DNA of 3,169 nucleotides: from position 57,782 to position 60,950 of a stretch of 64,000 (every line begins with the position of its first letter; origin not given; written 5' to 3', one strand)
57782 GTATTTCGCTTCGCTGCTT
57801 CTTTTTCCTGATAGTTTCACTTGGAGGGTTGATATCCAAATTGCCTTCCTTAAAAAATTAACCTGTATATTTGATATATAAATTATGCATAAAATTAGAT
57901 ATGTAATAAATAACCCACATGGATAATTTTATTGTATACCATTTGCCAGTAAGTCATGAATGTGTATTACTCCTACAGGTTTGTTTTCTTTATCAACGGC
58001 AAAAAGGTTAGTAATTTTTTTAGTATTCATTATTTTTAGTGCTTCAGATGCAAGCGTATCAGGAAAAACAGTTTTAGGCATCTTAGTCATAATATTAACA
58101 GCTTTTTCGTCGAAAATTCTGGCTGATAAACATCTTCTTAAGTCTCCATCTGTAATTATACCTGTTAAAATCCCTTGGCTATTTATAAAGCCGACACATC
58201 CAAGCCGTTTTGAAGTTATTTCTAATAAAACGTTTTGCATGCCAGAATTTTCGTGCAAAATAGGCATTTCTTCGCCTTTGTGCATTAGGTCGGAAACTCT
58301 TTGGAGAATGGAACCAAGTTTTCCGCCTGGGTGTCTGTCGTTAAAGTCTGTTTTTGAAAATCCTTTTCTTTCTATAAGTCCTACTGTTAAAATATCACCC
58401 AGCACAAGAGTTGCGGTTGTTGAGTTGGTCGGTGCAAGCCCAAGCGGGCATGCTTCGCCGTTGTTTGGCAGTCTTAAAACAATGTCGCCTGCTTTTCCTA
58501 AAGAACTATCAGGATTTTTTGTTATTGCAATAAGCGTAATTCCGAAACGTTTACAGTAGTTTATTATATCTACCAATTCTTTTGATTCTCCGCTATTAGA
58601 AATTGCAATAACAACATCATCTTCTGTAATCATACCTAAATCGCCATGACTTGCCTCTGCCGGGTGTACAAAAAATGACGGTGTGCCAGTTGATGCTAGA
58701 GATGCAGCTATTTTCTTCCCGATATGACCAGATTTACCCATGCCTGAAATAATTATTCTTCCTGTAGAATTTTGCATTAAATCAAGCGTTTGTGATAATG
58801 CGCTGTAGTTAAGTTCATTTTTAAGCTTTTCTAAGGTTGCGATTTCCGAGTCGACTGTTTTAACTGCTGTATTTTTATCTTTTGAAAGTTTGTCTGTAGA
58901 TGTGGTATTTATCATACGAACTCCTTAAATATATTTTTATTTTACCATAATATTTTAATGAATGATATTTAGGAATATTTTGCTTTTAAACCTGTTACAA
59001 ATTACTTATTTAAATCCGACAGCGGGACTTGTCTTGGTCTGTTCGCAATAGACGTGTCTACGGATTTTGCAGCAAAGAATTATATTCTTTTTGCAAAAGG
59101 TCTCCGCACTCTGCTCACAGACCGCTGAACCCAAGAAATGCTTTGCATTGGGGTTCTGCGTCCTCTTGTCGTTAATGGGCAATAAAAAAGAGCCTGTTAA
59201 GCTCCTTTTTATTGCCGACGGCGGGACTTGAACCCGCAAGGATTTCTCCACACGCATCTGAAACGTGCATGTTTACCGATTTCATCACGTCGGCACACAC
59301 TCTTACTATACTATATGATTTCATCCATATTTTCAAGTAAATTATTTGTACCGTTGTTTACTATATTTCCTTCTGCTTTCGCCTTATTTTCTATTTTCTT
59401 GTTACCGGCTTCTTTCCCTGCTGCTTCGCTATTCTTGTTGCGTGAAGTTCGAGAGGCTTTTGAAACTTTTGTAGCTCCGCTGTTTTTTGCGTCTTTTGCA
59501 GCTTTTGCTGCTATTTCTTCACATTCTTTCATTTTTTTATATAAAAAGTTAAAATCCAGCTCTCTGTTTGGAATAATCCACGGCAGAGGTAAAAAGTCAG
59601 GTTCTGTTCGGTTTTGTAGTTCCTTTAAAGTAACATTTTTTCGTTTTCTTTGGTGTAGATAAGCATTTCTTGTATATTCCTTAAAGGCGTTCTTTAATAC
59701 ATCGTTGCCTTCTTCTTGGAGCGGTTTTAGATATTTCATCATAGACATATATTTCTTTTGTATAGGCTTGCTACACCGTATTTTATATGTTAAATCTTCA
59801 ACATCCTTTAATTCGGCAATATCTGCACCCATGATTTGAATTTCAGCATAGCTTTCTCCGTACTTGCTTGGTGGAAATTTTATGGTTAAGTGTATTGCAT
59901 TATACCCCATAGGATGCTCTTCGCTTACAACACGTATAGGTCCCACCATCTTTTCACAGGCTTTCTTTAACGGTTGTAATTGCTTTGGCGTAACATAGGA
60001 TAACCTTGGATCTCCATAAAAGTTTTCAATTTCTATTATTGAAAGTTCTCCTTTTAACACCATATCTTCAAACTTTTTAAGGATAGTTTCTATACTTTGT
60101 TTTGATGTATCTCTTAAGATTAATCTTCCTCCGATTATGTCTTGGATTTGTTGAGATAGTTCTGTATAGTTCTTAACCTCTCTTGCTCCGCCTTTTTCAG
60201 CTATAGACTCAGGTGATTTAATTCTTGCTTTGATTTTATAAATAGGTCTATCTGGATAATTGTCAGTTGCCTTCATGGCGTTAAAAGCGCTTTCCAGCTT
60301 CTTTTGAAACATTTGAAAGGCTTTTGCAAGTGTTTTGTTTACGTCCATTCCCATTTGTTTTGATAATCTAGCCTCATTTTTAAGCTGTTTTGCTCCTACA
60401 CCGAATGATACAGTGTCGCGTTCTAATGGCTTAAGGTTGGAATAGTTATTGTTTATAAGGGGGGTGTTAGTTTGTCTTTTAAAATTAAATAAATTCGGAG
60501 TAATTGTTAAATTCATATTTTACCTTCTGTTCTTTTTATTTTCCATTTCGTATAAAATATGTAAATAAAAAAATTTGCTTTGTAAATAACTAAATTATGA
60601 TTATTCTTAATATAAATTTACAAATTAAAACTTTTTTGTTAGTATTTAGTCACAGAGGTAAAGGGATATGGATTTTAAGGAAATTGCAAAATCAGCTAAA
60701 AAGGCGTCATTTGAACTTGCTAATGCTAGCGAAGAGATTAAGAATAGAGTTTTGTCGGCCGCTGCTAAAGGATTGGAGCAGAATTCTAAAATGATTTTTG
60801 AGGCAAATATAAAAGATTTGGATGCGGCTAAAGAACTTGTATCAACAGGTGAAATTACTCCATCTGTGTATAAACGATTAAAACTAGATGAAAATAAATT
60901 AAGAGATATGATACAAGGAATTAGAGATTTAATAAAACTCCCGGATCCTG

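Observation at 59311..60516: Orphan synthetase-only RelA/SpoT homologue (toxSAS-like) with private extensions and no antitoxin ORF, apparently co-transcribed with tRNA-Leu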

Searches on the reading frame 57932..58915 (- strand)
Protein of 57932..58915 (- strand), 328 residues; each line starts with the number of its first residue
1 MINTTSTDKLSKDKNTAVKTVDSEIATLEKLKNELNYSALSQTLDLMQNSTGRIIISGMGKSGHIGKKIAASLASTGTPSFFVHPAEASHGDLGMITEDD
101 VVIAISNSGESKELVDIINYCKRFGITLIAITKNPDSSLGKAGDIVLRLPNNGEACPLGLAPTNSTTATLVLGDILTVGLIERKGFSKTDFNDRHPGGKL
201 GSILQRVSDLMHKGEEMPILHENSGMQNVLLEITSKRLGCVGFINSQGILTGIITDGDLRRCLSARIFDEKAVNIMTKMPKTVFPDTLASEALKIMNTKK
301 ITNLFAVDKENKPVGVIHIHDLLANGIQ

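Call 45: search_protein_families(library=pfam, proteins=[window:57932-58915:-], max_evalue=0.001)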
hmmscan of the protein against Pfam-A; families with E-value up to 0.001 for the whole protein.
window:57932-58915:- (328 aa): 3 families
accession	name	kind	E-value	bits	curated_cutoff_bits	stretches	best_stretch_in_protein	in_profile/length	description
PF01380.27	SIS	-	5.2e-33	114.1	25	1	52-177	6-129/131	SIS domain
PF00571.33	CBS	-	2.7e-18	66.5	24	1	274-324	3-53/57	CBS domain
PF13580.11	SIS_2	-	1.5e-06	28.8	27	1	96-132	101-137/138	SIS domain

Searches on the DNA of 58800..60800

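Call 31: search_rna_families(source=window, start=58800, end=60800, threshold=evalue, max_evalue=1)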
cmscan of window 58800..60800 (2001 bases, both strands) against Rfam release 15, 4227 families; matches with E-value up to 1: 2.
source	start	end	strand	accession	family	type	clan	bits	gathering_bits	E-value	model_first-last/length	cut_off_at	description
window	59213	59294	-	RF00005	tRNA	Gene; tRNA;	CL00001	54.8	29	1.5e-10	1-71/71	no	tRNA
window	59212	59294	+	RF04354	Plastid-ycf2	Cis-reg;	-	20.1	65.7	0.56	1-75/75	no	Plastid-ycf2 5UTR RNA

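Call 64: search_rna_families(source=window, start=58920, end=59215, threshold=evalue, max_evalue=10, show_alignments=3)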
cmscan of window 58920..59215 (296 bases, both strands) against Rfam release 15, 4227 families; matches with E-value up to 10: 5.
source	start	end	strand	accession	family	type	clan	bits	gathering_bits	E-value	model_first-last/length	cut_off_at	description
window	59144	59212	-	RF02900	AaHKsRNA82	Gene; sRNA;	-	16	51.4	8.7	1-81/81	no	Aggregatibacter sRNA 82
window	59161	59215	+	RF03800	mir-4477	Gene; miRNA;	-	14.1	74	6.6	1-63/81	3'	mir-4477 microRNA precursor family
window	59180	59210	-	RF04343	Plastid-psbA-2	Cis-reg;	CL00153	13.8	55.8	8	1-60/60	no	Plastid-psbA-2 3UTR RNA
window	59173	59215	-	RF02502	Atu_C8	Gene; sRNA;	-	13.5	50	6.7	80-122/122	5'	Rhizobiales sRNA Atu_C8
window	59062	59158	+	RF01414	Dicty_Class_I_RNA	Gene;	-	13.5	41.5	9.7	1-56/56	no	Class I RNA from Dictyostelium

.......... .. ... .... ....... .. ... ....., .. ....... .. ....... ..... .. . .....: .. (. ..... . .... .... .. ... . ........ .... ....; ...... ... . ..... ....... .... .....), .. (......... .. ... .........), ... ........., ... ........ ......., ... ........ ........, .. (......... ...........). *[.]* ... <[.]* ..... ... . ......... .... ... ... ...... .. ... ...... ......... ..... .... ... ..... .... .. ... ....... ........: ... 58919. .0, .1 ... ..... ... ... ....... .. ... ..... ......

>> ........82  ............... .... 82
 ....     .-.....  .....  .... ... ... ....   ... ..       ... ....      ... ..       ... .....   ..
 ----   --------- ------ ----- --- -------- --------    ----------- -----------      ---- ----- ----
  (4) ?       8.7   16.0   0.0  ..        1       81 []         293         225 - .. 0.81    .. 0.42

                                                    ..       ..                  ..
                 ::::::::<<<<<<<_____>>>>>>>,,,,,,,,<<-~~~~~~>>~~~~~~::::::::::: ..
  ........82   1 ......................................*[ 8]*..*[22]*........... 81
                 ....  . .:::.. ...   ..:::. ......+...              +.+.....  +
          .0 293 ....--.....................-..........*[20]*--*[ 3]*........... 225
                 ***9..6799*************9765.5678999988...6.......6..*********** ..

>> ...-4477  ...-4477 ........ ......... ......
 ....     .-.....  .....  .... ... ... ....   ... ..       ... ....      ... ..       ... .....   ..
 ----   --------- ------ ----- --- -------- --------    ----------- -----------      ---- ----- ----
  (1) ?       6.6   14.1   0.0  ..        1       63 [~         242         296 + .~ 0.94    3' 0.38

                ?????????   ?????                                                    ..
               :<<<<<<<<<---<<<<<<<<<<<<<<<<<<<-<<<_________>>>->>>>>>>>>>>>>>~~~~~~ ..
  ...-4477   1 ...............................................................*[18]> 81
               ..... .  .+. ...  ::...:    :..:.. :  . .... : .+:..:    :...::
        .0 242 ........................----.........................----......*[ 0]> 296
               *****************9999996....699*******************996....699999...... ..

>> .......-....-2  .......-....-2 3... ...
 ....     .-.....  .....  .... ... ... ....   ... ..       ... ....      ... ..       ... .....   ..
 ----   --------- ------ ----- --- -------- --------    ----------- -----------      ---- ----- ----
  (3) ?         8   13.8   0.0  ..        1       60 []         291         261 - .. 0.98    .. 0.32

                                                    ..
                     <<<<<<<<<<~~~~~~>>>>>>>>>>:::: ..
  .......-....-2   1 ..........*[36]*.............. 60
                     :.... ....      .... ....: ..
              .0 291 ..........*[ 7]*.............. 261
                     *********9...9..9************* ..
